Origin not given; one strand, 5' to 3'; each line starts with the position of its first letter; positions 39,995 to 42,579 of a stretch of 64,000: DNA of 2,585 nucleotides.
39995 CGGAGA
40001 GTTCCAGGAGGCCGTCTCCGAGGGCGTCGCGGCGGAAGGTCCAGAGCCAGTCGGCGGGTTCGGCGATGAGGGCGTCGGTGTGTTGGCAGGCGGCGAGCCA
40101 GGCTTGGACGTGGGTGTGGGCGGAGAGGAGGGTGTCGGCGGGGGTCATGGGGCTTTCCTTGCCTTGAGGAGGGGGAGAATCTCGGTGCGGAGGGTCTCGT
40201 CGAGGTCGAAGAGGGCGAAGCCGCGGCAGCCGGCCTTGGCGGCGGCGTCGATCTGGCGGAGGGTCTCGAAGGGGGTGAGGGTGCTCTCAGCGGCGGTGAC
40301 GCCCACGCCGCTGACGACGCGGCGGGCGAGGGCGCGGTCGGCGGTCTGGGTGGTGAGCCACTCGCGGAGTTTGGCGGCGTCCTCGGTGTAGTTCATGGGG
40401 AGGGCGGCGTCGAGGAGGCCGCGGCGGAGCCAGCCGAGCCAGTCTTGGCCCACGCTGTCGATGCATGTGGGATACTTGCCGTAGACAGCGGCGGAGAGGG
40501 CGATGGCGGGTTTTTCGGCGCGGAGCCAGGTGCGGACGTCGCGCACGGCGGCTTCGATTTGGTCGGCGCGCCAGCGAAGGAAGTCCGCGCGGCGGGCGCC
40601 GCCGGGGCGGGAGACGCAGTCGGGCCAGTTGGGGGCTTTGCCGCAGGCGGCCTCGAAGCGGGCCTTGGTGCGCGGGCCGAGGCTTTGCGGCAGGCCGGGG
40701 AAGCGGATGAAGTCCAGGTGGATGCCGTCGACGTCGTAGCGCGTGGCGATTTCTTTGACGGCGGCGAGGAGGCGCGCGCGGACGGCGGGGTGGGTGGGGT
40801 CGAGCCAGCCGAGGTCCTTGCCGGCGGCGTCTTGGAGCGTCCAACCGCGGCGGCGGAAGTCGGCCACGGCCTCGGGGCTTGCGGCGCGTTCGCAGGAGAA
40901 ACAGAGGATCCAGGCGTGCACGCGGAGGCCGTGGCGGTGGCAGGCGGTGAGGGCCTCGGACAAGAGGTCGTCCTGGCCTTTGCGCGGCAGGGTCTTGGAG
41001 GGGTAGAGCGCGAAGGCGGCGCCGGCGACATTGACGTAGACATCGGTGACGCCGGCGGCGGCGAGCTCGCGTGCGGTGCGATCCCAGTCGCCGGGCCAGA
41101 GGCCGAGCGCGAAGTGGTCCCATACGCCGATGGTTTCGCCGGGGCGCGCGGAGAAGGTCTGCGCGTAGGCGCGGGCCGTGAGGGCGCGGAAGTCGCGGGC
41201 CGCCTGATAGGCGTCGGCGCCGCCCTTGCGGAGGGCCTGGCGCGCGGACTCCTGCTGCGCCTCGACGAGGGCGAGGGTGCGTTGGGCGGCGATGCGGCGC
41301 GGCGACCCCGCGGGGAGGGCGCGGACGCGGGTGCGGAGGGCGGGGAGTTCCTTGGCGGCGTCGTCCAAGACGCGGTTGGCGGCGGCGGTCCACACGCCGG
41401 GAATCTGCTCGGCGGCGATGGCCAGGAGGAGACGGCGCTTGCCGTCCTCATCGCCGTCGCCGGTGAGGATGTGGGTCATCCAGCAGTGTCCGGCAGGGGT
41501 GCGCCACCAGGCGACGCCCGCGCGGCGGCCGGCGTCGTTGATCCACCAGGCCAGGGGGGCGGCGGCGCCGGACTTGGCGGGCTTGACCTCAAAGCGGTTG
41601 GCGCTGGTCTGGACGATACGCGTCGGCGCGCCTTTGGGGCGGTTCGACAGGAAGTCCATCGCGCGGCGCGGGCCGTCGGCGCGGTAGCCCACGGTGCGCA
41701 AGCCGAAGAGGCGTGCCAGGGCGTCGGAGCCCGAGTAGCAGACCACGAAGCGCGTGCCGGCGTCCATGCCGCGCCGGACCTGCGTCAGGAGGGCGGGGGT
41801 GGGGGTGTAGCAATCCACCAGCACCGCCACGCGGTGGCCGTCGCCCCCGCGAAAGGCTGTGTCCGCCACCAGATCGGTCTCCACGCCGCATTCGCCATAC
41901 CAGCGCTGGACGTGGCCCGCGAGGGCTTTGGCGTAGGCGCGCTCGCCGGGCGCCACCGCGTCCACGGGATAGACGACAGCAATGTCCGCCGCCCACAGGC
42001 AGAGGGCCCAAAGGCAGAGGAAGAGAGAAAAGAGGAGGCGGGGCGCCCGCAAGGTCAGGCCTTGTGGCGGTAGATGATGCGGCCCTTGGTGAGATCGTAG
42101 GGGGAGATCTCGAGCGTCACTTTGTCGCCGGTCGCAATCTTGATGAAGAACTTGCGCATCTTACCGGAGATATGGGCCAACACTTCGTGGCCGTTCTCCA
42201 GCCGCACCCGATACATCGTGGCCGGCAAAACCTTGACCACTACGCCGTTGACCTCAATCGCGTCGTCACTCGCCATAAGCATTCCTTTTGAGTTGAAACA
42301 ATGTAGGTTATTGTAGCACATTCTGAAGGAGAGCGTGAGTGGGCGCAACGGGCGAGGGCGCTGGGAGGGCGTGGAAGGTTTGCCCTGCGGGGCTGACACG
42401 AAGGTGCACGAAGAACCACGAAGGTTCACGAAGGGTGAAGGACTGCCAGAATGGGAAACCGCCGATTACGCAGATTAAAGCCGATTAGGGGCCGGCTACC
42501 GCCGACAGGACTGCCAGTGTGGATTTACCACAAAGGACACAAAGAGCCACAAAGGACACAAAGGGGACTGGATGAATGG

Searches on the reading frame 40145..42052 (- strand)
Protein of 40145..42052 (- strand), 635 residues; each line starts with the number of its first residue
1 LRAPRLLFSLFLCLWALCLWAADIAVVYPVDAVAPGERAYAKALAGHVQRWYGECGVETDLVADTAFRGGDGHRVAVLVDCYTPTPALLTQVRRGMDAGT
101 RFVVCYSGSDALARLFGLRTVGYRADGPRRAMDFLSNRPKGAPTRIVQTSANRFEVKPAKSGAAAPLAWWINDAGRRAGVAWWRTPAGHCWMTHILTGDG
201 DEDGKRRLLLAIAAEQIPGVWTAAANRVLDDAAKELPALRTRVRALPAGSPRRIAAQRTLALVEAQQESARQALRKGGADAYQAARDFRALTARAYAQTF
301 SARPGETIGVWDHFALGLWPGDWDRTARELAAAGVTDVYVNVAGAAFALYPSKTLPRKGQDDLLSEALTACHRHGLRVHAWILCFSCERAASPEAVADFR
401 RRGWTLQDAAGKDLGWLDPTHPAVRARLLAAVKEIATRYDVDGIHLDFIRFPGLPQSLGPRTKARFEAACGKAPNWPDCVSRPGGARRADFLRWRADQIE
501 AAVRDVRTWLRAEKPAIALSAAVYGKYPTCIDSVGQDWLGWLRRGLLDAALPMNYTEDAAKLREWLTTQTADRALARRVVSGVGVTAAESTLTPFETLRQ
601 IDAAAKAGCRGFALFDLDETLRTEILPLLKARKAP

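Call 67: search_protein_families(library=pfam, proteins=[window:40145-42052:-], max_evalue=0.0001)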
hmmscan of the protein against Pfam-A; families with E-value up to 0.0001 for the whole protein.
window:40145-42052:- (635 aa): 3 families
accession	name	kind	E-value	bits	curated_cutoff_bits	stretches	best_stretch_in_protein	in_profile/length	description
PF02638.21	GHL10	-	1.6e-26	93.6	27.9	1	330-562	28-268/311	Glycosyl hydrolase-like 10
PF13200.12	DUF4015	-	2.3e-05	24.1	27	0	365-539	64-212/313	Putative glycosyl hydrolase domain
PF14871.12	GHL6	-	5.8e-05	23.7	35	0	327-447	6-131/132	Hypothetical glycosyl hydrolase 6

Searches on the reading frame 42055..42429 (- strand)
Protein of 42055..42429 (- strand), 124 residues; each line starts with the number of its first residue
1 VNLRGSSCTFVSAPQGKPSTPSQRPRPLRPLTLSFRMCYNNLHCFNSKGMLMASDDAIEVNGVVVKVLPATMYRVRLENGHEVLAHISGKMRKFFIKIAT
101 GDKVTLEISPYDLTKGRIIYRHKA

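Call 67: search_protein_families(library=pfam, proteins=[window:42055-42429:-], max_evalue=0.0001)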
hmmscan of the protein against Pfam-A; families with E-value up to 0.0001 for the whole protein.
window:42055-42429:- (124 aa): 1 family
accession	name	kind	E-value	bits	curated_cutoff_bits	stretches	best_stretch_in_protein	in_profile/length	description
PF01176.25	eIF-1a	-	2.7e-26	91.4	30.2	1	58-121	1-64/64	Translation initiation factor 1A / IF-1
